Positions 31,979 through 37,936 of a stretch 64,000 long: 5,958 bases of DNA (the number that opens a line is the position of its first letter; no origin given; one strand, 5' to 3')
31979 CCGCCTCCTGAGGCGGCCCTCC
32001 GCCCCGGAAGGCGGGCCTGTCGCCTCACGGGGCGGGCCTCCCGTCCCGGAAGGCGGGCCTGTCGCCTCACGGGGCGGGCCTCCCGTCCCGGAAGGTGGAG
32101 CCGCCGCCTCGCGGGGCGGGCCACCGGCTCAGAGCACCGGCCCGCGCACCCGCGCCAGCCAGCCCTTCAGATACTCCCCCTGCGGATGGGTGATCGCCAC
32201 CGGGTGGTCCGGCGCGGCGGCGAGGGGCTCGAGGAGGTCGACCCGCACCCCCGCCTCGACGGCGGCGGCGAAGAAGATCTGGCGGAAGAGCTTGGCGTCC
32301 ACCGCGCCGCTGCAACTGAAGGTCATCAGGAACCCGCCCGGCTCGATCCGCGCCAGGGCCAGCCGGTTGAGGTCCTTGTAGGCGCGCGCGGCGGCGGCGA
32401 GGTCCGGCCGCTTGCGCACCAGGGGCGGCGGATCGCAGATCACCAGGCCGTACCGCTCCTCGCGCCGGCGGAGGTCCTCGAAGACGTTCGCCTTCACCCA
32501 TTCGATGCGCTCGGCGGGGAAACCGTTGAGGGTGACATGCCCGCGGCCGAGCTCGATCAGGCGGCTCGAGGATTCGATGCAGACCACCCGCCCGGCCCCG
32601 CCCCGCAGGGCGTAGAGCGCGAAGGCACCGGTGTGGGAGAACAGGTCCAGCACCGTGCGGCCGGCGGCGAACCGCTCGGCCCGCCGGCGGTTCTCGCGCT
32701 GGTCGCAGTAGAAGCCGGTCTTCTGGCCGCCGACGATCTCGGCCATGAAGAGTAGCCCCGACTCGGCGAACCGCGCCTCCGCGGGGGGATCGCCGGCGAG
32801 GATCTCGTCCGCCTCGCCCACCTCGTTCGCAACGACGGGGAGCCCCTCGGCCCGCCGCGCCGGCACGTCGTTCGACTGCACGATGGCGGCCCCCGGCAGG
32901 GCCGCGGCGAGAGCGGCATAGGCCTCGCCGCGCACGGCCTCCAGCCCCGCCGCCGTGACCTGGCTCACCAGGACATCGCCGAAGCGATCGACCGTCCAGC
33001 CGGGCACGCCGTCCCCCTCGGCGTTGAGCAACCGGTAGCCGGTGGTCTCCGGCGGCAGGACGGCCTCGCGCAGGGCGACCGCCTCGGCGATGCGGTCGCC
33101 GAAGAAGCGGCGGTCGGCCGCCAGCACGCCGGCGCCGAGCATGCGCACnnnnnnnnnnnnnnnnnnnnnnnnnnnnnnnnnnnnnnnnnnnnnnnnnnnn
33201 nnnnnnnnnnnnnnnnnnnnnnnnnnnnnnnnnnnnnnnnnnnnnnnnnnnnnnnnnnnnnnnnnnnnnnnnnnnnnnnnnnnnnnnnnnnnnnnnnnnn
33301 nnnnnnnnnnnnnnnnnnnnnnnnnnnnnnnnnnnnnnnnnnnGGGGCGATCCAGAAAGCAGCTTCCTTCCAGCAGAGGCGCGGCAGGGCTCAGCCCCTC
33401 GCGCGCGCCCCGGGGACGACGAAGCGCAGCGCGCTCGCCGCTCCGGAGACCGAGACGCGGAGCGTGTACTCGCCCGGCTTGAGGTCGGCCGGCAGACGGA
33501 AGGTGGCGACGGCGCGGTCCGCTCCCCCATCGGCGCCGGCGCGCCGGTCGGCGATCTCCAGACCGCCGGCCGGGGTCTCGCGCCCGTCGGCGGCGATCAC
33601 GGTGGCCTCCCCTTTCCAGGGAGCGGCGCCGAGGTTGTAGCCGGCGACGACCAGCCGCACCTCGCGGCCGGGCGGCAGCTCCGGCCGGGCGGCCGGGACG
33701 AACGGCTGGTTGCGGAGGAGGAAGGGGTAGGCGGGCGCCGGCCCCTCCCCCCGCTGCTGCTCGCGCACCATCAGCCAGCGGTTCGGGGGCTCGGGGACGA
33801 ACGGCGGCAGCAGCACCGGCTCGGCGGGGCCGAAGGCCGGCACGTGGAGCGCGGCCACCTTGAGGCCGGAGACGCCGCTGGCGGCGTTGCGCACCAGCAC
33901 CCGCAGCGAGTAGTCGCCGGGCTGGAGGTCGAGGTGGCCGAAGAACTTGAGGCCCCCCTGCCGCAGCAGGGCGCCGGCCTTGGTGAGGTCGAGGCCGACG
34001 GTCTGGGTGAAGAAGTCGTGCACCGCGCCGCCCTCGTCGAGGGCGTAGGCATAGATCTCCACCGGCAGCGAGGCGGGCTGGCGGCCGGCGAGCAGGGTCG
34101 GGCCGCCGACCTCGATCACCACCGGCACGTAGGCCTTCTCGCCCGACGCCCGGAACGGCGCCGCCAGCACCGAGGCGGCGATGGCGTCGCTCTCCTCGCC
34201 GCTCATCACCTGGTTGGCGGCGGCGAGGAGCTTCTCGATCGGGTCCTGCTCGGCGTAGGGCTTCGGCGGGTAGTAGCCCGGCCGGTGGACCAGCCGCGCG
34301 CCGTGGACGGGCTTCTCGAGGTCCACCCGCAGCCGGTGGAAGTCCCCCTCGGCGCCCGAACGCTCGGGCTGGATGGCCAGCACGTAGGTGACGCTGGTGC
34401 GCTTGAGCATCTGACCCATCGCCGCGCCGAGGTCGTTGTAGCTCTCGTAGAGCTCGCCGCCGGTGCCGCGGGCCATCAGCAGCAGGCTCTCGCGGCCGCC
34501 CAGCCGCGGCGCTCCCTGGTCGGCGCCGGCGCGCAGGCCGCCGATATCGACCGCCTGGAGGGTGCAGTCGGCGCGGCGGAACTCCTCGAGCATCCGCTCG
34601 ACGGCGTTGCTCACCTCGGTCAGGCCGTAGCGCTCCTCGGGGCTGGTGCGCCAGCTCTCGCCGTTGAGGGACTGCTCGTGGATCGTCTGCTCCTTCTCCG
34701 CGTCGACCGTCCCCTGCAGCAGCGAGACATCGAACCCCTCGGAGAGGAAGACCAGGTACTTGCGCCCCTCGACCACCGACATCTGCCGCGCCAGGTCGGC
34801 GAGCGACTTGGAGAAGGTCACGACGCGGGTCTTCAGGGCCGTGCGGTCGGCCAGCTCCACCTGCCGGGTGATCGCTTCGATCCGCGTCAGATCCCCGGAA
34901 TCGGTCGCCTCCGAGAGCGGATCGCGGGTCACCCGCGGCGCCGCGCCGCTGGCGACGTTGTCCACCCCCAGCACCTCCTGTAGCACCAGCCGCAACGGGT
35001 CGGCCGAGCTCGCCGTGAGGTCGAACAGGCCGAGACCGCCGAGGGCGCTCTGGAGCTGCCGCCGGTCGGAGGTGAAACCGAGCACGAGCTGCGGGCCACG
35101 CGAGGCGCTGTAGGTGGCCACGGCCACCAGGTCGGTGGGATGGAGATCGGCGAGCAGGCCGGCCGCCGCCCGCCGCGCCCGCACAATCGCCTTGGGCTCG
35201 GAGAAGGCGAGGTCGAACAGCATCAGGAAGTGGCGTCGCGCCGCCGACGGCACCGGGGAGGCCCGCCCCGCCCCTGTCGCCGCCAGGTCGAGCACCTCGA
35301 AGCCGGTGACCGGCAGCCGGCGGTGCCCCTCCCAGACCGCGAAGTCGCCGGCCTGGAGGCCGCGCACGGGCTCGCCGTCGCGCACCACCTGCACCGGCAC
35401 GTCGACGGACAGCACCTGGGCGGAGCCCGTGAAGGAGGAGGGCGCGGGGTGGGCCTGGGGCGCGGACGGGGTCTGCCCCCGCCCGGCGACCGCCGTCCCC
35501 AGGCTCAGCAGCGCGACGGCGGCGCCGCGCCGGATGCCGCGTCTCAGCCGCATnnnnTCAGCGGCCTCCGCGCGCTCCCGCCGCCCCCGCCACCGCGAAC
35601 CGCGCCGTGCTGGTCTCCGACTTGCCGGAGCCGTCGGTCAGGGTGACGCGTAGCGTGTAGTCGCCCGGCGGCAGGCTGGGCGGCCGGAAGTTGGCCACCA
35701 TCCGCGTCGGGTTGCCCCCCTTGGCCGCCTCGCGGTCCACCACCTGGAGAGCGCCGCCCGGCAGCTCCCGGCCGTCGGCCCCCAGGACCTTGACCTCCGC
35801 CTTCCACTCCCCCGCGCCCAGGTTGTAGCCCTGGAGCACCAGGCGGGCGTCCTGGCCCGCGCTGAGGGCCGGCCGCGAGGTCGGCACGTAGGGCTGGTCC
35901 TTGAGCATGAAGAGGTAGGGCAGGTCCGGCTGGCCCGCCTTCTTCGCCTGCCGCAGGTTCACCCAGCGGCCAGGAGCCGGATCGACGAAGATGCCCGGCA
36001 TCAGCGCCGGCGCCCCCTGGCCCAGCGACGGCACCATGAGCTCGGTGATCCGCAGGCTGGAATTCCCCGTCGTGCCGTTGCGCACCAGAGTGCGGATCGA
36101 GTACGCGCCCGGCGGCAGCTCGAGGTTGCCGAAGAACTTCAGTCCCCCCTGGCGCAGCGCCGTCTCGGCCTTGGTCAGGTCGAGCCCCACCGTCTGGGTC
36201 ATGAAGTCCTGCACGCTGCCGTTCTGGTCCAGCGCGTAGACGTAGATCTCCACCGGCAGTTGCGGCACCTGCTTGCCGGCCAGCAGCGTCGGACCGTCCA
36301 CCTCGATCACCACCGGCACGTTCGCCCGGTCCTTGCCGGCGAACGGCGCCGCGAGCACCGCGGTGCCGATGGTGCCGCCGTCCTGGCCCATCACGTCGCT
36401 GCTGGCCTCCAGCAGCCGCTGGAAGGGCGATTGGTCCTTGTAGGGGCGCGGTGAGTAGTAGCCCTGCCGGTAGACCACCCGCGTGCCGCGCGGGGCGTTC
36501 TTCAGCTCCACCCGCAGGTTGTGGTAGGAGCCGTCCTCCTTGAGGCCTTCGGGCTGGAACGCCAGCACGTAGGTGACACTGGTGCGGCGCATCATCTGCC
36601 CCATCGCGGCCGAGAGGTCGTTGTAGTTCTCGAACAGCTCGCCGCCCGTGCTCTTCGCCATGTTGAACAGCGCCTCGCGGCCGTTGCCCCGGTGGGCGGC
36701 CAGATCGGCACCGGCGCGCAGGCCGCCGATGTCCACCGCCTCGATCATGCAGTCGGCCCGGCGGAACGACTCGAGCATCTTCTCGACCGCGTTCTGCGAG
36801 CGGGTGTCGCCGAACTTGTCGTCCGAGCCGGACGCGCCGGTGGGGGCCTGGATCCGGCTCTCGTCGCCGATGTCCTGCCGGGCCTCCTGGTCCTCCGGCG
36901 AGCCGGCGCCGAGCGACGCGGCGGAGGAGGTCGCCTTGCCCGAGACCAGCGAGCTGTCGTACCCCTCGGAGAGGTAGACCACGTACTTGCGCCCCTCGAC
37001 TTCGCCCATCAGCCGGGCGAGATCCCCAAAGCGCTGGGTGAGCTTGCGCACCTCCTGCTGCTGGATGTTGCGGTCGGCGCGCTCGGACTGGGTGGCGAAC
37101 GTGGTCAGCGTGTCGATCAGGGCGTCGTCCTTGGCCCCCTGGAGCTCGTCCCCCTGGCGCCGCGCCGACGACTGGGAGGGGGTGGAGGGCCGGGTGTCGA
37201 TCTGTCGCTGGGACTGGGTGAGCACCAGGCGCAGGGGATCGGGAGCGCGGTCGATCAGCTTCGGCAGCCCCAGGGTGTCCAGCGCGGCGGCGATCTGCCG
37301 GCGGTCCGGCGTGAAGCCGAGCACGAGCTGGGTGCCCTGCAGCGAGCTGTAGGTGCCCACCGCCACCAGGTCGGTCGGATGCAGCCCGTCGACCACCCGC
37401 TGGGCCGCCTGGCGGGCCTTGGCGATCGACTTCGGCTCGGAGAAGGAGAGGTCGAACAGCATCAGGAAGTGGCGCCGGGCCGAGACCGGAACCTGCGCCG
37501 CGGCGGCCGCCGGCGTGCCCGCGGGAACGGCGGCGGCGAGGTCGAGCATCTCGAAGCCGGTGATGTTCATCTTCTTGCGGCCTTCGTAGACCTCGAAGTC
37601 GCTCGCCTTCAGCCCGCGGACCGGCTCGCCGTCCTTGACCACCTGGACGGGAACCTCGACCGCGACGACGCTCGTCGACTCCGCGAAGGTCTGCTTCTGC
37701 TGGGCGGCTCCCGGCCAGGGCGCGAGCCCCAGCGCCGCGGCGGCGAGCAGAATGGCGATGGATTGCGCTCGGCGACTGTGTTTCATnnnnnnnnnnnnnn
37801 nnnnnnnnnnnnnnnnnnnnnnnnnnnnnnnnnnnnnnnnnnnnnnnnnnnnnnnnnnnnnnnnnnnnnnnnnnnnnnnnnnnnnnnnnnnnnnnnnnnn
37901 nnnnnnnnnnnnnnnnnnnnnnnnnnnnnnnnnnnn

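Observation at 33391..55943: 22-kb bidirectional island encoding only envelope or secreted proteins rich in TPR, VWA and carboxypeptidase-regulatory-like modules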

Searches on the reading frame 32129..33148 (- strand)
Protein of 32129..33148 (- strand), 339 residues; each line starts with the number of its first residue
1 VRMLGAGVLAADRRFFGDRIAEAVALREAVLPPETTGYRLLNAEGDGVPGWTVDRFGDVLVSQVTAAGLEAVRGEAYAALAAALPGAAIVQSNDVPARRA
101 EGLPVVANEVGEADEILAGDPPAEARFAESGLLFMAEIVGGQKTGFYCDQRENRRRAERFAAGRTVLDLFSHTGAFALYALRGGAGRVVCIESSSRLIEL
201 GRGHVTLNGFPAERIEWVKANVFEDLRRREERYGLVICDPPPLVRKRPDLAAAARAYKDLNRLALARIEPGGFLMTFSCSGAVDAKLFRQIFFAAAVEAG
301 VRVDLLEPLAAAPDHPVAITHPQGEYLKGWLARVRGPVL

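Call 61: search_protein_families(library=pfam, proteins=[window:32129-33148:-], max_evalue=0.0001)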
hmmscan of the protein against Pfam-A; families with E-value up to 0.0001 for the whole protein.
window:32129-33148:- (339 aa): 3 families
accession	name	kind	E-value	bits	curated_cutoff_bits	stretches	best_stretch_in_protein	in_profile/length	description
PF10672.15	Methyltrans_SAM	-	1.7e-19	70.7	27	1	111-286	72-246/286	S-adenosylmethionine-dependent methyltransferase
PF13649.12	Methyltransf_25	-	2e-05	25.7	27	1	166-254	1-86/97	Methyltransferase domain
PF03602.21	Cons_hypoth95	-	3.8e-05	23.9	24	1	162-241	41-122/182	Conserved hypothetical protein 95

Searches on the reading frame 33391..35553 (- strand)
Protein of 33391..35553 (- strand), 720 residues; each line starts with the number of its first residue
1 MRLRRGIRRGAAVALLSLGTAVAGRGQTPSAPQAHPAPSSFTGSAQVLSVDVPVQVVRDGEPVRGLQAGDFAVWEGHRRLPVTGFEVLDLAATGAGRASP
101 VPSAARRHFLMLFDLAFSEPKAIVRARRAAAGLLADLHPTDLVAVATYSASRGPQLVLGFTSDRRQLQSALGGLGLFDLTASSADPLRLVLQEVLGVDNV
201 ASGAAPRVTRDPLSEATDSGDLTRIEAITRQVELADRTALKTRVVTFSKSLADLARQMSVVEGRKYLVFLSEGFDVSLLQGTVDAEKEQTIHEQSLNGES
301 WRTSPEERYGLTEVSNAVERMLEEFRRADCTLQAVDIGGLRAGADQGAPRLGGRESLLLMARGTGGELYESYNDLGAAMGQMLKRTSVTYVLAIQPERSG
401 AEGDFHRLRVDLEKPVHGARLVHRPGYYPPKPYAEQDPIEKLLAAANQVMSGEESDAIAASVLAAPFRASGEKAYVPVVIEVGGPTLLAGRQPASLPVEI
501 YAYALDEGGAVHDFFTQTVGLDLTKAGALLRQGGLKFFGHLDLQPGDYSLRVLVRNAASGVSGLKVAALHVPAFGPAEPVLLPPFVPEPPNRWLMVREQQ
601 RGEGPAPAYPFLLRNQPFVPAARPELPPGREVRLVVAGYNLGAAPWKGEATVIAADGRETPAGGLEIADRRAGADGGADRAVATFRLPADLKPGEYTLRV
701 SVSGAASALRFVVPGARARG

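Call 7: search_protein_families(library=pfam, proteins=[window:33391-35553:-], max_evalue=0.01)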
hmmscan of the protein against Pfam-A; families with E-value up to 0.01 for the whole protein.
window:33391-35553:- (720 aa): 1 family
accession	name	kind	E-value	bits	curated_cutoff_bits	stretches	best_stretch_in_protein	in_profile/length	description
PF14524.12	Wzt_C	-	0.00038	20.9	30.4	0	679-705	82-108/143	Wzt C-terminal domain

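Call 8: search_protein_families(library=ncbifam, proteins=[window:33391-35553:-], max_evalue=0.01)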
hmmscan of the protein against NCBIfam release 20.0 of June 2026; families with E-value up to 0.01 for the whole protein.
window:33391-35553:- (720 aa): 1 family
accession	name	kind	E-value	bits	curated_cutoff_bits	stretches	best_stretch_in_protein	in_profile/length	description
TIGR03436.1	acidobact_VWFA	subfamily_domain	2.4e-36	125.9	81.25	1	44-429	4-323/324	VWA domain-containing protein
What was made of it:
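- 33391..35553 (-): G1, a secreted VWFA paralogue (720 aa). Its MIDAS-like motif reads DxAxS. TIGR03436 E 2.4e-36 (call 8).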

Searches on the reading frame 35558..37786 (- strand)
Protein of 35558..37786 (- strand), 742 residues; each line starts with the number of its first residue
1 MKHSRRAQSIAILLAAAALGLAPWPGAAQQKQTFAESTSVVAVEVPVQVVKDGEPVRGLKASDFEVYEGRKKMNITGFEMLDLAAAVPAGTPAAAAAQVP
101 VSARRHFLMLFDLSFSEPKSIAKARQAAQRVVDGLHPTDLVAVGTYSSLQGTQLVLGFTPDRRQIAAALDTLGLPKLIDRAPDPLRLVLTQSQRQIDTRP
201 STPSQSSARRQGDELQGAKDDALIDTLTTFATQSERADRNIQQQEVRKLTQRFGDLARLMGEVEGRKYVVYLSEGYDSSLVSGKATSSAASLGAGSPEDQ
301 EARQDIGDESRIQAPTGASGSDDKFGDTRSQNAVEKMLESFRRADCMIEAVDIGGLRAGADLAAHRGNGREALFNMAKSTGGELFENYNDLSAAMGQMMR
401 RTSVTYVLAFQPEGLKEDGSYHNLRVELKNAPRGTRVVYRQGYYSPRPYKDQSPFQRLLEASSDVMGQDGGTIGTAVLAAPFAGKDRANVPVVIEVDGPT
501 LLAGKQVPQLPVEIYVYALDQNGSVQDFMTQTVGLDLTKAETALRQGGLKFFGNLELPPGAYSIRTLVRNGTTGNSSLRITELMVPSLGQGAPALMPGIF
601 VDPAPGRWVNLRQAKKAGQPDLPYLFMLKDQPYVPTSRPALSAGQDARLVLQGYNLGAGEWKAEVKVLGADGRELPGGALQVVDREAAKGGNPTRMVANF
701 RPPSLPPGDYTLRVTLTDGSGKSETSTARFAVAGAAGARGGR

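Call 61: search_protein_families(library=pfam, proteins=[window:35558-37786:-], max_evalue=0.0001)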
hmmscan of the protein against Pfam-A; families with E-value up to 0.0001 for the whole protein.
window:35558-37786:- (742 aa): 0 families
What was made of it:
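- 35558..37786 (-): G2, a secreted VWFA paralogue (742 aa, start at MKHSRR). Its MIDAS motif reads DxSxS. No Pfam hit (call 61).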
